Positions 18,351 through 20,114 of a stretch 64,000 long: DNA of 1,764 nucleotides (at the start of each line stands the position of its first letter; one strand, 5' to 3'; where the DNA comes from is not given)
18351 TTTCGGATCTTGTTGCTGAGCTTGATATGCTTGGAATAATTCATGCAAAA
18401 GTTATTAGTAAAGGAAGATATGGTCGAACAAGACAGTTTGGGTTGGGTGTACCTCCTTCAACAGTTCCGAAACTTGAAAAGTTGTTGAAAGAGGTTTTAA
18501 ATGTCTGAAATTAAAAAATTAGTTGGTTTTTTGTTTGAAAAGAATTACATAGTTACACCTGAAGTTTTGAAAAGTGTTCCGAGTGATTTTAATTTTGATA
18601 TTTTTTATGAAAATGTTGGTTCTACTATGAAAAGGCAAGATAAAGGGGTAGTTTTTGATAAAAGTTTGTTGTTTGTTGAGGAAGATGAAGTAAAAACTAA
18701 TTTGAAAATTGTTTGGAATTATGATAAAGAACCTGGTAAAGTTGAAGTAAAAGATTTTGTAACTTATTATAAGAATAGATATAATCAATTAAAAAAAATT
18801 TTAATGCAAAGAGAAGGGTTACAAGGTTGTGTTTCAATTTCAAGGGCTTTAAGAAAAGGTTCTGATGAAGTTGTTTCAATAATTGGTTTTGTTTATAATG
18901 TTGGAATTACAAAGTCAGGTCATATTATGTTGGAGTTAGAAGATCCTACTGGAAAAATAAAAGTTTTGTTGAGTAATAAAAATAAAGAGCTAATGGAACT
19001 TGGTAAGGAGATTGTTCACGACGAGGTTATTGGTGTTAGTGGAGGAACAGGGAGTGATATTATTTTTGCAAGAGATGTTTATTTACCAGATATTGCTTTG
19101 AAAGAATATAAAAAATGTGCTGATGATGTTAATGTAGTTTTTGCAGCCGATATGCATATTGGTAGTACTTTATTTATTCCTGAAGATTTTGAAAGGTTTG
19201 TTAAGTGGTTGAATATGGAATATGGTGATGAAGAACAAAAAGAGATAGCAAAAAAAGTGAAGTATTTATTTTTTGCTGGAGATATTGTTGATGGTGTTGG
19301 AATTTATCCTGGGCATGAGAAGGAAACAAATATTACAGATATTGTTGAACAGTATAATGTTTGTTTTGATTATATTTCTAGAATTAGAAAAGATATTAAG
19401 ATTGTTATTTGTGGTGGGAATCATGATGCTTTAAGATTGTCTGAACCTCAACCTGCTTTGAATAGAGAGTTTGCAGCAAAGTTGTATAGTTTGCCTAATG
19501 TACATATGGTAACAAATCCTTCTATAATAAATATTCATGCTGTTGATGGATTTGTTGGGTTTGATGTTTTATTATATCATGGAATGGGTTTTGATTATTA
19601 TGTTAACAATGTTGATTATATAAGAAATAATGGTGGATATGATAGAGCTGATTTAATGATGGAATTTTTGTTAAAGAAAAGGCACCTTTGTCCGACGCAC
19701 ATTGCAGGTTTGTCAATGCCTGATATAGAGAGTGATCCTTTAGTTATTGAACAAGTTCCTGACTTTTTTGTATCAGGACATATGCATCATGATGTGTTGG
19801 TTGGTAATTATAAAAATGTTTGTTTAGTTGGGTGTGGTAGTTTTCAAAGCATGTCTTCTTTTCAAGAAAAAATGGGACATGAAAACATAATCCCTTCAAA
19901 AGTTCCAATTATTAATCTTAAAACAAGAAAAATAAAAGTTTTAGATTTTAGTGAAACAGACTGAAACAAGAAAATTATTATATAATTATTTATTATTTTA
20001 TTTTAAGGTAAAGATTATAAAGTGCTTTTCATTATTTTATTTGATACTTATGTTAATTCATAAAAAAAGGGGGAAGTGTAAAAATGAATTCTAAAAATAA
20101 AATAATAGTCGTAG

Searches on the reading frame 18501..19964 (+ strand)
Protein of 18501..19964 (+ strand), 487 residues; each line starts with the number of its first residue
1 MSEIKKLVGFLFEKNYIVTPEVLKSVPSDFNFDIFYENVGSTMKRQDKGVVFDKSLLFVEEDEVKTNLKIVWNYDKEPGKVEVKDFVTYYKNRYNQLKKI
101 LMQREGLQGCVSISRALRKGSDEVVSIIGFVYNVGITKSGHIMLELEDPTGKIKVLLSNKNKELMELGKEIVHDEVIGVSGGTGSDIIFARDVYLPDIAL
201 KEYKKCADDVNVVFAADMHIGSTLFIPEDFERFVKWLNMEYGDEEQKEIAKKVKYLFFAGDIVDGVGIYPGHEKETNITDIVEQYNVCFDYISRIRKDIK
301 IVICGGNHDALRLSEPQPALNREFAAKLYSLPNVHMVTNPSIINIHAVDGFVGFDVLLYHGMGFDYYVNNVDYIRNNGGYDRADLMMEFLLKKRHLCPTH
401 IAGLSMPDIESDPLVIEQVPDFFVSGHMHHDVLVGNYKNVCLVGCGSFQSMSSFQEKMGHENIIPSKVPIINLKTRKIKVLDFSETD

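Call 64: search_protein_families(library=pfam, proteins=[window:18501-19964:+], max_evalue=0.001)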
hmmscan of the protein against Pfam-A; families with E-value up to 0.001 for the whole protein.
window:18501-19964:+ (487 aa): 3 families
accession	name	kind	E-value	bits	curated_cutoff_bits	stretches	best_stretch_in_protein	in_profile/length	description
PF04042.21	DNA_pol_E_B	-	7e-11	42.4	29.1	1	212-427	1-203/210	DNA polymerase alpha/epsilon subunit B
PF00149.33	Metallophos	-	1.4e-09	39.1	21.5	1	211-430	2-190/191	Calcineurin-like phosphoesterase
PF01336.31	tRNA_anti-codon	-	4.9e-06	26.8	27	1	125-181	1-55/75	OB-fold nucleic acid binding domain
